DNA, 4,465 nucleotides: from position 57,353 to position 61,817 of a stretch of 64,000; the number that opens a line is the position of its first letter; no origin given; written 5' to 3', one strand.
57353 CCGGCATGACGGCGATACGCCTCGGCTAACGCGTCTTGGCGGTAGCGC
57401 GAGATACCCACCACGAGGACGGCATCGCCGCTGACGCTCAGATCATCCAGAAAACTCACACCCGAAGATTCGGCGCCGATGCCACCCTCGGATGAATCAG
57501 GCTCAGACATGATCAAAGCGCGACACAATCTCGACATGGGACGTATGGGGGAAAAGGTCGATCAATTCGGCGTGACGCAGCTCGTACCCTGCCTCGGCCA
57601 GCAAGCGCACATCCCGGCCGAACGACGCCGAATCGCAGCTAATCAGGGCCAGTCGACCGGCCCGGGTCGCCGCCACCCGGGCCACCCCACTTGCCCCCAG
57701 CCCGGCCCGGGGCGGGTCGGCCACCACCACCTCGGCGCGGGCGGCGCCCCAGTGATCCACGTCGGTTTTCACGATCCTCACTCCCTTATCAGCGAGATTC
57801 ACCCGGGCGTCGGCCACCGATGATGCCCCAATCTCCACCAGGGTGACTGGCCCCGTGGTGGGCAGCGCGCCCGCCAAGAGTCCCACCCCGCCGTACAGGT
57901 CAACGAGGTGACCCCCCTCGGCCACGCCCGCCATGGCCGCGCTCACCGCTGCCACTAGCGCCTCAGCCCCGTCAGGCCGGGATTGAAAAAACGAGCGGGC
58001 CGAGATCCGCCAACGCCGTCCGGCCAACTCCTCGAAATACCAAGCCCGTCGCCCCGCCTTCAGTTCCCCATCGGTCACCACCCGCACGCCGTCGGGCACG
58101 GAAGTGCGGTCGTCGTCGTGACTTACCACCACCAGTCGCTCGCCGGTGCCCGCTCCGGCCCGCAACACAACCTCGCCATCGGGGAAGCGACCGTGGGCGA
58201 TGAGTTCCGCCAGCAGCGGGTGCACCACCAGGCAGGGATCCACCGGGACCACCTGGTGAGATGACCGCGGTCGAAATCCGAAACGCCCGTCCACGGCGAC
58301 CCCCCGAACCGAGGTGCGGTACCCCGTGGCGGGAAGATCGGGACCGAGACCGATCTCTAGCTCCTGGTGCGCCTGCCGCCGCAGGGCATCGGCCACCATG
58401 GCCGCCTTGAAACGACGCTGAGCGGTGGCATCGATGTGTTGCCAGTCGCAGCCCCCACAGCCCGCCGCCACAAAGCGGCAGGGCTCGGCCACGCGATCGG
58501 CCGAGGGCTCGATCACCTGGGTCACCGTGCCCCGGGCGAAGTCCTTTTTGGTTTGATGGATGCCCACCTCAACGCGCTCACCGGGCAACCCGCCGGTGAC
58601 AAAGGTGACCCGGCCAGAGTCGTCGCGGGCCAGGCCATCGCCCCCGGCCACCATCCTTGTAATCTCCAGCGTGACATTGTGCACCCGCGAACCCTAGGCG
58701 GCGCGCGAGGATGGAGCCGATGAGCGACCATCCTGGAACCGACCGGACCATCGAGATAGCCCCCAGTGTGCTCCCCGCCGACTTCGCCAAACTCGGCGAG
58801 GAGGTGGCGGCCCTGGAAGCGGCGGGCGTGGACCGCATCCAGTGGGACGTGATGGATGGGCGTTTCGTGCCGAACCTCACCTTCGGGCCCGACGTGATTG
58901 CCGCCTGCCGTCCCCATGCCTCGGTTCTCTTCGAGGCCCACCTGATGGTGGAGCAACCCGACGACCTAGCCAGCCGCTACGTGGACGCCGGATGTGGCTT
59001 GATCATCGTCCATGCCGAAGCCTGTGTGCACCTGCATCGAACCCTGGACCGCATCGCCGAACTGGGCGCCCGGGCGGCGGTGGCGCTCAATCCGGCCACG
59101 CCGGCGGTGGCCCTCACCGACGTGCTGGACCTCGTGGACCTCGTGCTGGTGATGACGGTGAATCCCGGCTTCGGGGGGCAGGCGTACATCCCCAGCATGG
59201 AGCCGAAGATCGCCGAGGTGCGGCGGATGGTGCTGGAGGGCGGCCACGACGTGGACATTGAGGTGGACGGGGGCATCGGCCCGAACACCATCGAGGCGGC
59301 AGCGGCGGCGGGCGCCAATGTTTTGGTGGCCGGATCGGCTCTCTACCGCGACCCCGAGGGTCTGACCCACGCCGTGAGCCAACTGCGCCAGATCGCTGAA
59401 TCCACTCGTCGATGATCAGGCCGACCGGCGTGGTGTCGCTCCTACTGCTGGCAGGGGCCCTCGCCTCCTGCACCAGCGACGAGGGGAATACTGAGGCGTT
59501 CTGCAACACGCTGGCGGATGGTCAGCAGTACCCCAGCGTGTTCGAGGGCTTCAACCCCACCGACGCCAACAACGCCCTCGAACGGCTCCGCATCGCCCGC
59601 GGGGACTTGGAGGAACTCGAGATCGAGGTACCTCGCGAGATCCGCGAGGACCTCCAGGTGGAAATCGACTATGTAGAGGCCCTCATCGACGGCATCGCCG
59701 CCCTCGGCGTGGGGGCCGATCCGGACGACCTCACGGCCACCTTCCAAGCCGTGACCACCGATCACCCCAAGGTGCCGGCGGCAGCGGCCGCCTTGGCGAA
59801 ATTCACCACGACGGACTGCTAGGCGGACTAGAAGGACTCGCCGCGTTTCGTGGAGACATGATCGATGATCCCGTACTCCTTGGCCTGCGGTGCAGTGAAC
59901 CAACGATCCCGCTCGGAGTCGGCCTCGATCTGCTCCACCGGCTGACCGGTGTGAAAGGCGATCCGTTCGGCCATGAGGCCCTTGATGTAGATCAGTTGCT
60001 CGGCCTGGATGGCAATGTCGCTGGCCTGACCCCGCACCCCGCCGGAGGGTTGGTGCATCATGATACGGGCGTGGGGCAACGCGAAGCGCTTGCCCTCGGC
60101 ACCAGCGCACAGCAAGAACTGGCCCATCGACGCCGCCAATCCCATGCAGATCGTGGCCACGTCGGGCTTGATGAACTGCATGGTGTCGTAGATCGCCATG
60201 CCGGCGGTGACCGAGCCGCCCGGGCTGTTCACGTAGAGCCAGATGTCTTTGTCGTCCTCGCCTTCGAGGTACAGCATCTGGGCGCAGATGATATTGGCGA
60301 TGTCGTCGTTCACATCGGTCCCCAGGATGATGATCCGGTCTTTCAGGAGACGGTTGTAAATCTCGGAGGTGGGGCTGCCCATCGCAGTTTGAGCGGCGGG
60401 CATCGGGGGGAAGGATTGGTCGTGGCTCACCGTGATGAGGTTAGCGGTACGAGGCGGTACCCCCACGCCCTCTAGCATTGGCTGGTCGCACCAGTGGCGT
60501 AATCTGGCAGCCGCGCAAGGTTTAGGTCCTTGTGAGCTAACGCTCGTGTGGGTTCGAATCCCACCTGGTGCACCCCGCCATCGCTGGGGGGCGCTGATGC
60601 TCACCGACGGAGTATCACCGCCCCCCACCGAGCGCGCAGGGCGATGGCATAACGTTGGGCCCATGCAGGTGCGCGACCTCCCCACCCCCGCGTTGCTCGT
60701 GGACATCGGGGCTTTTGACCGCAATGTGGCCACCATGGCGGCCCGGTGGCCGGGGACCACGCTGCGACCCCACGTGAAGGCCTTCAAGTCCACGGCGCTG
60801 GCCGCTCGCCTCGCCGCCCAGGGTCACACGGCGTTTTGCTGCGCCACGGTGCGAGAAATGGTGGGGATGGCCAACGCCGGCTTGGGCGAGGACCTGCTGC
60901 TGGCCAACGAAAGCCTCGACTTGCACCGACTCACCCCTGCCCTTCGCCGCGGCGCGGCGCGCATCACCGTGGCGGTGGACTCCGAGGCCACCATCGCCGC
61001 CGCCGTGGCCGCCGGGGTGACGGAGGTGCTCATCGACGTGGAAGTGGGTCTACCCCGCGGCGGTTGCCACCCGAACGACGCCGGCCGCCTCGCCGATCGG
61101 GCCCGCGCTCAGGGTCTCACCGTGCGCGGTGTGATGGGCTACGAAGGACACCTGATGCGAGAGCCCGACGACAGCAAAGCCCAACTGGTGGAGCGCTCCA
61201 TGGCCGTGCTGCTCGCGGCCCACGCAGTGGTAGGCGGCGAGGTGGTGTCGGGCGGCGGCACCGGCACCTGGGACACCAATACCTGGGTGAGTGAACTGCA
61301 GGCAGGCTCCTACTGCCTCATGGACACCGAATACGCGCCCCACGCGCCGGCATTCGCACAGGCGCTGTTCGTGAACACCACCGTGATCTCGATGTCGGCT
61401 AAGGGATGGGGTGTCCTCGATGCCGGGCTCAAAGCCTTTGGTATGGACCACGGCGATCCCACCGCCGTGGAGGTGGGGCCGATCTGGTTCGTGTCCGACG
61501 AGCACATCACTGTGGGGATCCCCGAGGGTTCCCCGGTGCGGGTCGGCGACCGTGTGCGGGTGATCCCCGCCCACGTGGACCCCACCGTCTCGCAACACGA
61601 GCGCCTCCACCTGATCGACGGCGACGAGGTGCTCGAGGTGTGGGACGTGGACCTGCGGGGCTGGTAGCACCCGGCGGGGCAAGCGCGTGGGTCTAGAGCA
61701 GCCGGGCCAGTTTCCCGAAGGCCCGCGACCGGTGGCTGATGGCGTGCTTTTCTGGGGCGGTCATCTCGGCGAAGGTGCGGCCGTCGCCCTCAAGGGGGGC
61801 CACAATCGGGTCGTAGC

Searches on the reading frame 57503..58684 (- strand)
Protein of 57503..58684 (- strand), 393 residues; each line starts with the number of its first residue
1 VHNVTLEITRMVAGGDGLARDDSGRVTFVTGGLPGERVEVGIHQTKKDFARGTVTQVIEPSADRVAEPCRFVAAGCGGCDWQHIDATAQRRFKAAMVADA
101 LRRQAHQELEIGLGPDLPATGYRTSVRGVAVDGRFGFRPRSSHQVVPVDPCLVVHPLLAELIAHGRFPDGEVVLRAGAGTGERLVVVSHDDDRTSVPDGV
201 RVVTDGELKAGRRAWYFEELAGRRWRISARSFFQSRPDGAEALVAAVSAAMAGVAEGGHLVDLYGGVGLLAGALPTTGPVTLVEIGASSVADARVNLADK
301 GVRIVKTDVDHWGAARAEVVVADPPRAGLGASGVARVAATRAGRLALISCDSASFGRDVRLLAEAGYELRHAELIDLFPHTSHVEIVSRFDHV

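Call 23: find_encoding_contigs(protein=window:57503-58684:-, flank=10000, max_places=3)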
Protein window:57503-58684:- (393 aa): no gene with exactly this product is on record in the collection.

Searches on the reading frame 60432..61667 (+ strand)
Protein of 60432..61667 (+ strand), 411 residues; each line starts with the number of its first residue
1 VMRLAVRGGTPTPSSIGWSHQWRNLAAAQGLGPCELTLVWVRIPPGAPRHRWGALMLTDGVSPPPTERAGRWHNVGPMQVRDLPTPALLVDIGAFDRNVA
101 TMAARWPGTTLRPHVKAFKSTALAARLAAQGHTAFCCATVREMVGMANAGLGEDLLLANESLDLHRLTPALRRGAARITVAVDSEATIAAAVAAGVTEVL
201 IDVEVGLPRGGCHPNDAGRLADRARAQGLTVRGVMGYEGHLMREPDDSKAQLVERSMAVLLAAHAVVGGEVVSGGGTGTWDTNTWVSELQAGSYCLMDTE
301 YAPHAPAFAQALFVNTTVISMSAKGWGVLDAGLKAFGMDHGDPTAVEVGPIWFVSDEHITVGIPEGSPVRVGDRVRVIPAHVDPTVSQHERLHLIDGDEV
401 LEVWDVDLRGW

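Call 52: find_encoding_contigs(protein=window:60432-61667:+, flank=6000, max_places=3)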
Protein window:60432-61667:+ (411 aa): no gene with exactly this product is on record in the collection.
